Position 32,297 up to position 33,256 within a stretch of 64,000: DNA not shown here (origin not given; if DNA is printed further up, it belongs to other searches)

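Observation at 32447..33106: aroA present only as its C-terminal half, cleanly spaced after tyrA and translationally coupled downstream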

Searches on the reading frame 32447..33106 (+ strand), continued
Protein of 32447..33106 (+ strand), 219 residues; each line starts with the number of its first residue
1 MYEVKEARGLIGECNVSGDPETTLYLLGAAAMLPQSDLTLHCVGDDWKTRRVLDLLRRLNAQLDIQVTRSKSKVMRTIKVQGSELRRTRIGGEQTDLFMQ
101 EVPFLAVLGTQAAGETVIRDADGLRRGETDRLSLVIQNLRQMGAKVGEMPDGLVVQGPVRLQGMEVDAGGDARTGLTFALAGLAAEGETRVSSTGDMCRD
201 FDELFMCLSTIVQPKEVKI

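Call 23: find_encoding_contigs(protein=P0064, flank=10000, max_places=3)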
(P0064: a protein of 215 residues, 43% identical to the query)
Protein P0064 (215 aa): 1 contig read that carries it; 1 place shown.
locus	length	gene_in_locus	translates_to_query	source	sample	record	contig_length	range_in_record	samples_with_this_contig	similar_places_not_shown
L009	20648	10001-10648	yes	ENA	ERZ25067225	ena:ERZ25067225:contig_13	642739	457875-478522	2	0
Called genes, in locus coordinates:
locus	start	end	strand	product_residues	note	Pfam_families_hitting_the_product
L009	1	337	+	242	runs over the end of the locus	PF00005:ABC_tran, PF02463:SMC_N (faint)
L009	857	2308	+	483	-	PF04715:, PF00425:Chorismate_bind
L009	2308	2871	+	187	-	PF00117:GATase, PF07722:Peptidase_C26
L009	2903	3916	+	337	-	PF02885:Glycos_trans_3N, PF00591:Glycos_transf_3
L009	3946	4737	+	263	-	PF00218:IGPS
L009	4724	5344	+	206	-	PF00697:PRAI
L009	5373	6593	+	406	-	PF00291:PALP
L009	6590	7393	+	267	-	PF00290:Trp_syntA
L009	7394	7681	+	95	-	PF01817:CM_2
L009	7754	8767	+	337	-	PF18152:DAHP_snth_FXD, PF00793:DAHP_synth_1, PF03102:NeuB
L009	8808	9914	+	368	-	PF02153:PDH_N, PF20463:PDH_C, PF01842:ACT (faint), PF22629:ACT_AHAS_ss (weak)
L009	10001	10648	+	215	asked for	PF00275:EPSP_synthase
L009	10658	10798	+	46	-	-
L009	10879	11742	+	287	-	PF08501:Shikimate_dh_N, PF01488:Shikimate_DH (weak), PF18317:SDH_C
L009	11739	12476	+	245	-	PF01209:Ubie_methyltran, PF13847:Methyltransf_31, PF08241:Methyltransf_11, PF08242:Methyltransf_12 (weak), PF13649:Methyltransf_25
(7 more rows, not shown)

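Call 27: find_related_loci(query=A2, collection=genome_contigs, flank=10000)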
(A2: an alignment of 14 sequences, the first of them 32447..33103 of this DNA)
Query A2 (219 aa) in genome_contigs; peptide patterns used: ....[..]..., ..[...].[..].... (x = any residue, [..] = any of these).
88 stretches matched a pattern; 25 encode a relative of the query (tblastn E <= 1e-3); 25 distinct loci.
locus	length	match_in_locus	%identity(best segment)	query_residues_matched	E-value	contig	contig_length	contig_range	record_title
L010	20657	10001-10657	92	1-219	1e-125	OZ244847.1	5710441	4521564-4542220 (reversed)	MAG: Candidatus Latescibacterota bacterium isolate 8a2eb0e1-25ad-4382-8bb9-52b38a0e126b genome assembly, chromosome: 1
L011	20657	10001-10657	89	1-219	5e-123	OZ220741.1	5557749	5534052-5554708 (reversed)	MAG: Candidatus Latescibacterota bacterium isolate a9e09e5c-d410-47d8-823c-ef7e39eb5a37 genome assembly, chromosome: 1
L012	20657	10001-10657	90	1-219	7e-122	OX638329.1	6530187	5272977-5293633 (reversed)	MAG: uncultured Latescibacteria bacterium isolate 03e23b1f-02ed-4bf0-8d8f-a367d3d93791 genome assembly, chromosome: 1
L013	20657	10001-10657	89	1-219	4e-121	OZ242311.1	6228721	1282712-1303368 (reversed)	MAG: Candidatus Latescibacterota bacterium isolate bccf755e-c1ee-4055-8c2e-878efcd7d1d4 genome assembly, chromosome: 1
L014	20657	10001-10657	89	1-219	4e-121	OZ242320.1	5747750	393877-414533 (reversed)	MAG: Candidatus Latescibacterota bacterium isolate 06f19266-885c-4d39-bf7e-e57a8b9e9c03 genome assembly, chromosome: 1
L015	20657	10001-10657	88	1-219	9e-121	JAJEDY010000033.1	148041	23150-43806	MAG: Candidatus Latescibacterota bacterium isolate p16x33bins.50 k141_1247967, whole genome shotgun sequence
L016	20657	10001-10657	88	1-219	2e-120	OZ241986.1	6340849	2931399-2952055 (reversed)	MAG: Candidatus Latescibacterota bacterium isolate 0d522d25-140f-41b3-910f-d932058e053c genome assembly, chromosome: 1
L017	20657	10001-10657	90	1-219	1e-120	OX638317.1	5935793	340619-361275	MAG: uncultured Latescibacteria bacterium isolate cbbe8a84-e08a-4d06-a76e-2eb930d8ff24 genome assembly, chromosome: 1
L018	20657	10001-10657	89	1-219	3e-120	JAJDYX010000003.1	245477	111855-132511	MAG: Candidatus Latescibacterota bacterium isolate jk18x34bins.57 k141_230593, whole genome shotgun sequence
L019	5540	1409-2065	89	1-219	9e-120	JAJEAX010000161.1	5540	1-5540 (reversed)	MAG: Candidatus Latescibacterota bacterium isolate jk18x7bins.9 k141_483897, whole genome shotgun sequence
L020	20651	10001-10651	85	1-218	3e-113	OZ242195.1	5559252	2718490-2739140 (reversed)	MAG: Candidatus Latescibacterota bacterium isolate a57e98d2-c2a9-4833-8eaa-f85fbefd33d8 genome assembly, chromosome: 1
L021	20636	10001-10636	90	2-213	1e-110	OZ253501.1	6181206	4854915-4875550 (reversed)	MAG: Candidatus Latescibacterota bacterium isolate f485d00f-16df-4488-a4d1-ddfd292eb512 genome assembly, chromosome: 1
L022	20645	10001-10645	89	1-215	2e-110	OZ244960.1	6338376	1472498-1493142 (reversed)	MAG: Candidatus Latescibacterota bacterium isolate 84ceb019-2832-410a-8319-f59b3e32517b genome assembly, chromosome: 1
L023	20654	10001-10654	87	1-218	1e-110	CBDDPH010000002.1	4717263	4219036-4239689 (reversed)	MAG: Candidatus Latescibacterota bacterium isolate fcaf43fe-a799-4ace-af36-b323ac78cc8e genome assembly, contig: contig_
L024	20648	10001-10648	78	1-215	4e-109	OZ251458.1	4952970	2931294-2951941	MAG: Candidatus Latescibacterota bacterium isolate 0d485872-e18d-4011-b7de-a34ce824adf8 genome assembly, chromosome: 1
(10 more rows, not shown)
